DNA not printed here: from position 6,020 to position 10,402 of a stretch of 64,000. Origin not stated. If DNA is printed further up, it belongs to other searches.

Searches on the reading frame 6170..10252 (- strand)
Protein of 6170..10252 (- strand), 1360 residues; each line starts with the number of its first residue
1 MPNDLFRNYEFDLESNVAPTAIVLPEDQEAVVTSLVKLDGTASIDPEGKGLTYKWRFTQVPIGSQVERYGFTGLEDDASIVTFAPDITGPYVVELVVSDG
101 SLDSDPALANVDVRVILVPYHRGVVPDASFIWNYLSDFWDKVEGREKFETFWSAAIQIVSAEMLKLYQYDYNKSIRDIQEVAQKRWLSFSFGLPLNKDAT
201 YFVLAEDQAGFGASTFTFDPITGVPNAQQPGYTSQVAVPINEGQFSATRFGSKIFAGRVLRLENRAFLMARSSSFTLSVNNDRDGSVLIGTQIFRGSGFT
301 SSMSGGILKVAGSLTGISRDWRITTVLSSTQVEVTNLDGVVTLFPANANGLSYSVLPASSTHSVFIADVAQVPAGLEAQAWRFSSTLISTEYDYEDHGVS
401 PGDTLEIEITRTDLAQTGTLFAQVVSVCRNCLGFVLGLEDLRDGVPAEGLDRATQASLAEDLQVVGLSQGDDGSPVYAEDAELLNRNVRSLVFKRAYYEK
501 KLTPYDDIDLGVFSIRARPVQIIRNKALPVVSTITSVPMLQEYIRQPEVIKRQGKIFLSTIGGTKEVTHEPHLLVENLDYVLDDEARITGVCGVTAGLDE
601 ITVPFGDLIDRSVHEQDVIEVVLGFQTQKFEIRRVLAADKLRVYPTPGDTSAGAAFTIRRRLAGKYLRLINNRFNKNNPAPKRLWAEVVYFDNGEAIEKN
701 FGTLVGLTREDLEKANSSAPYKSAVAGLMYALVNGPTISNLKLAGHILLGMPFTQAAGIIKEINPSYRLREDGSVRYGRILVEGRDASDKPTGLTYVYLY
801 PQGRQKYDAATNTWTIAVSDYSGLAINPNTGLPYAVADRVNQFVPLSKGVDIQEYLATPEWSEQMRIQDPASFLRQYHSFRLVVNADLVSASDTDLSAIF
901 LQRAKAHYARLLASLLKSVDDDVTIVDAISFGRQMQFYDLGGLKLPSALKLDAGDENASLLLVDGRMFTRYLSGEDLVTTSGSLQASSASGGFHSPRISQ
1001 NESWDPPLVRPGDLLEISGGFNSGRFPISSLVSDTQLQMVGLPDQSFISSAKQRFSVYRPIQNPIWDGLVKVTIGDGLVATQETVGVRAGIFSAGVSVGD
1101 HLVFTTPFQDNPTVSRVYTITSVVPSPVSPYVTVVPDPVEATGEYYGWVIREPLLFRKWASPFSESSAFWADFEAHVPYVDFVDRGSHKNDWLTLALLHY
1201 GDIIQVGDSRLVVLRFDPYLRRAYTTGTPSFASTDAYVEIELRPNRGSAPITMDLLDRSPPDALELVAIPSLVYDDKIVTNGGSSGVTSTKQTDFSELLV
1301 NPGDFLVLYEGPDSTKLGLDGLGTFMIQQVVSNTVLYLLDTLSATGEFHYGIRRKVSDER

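Call 12: search_protein_families(library=phrogs, proteins=[window:6170-10252:-], max_evalue=0.01)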
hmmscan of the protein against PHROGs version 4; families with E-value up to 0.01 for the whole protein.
window:6170-10252:- (1360 aa): 0 families

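Call 39: search_protein_families(library=pfam, proteins=[window:6170-10252:-], max_evalue=0.01)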
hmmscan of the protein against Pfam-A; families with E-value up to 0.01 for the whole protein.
window:6170-10252:- (1360 aa): 2 families
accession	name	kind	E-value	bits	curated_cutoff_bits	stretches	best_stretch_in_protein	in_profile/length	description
PF18911.6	PKD_4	-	0.0035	17.8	27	0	16-57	1-41/85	PKD domain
PF22352.2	K319L-like_PKD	-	0.0041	17.5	27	0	27-111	4-82/84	K319L-like, PKD domain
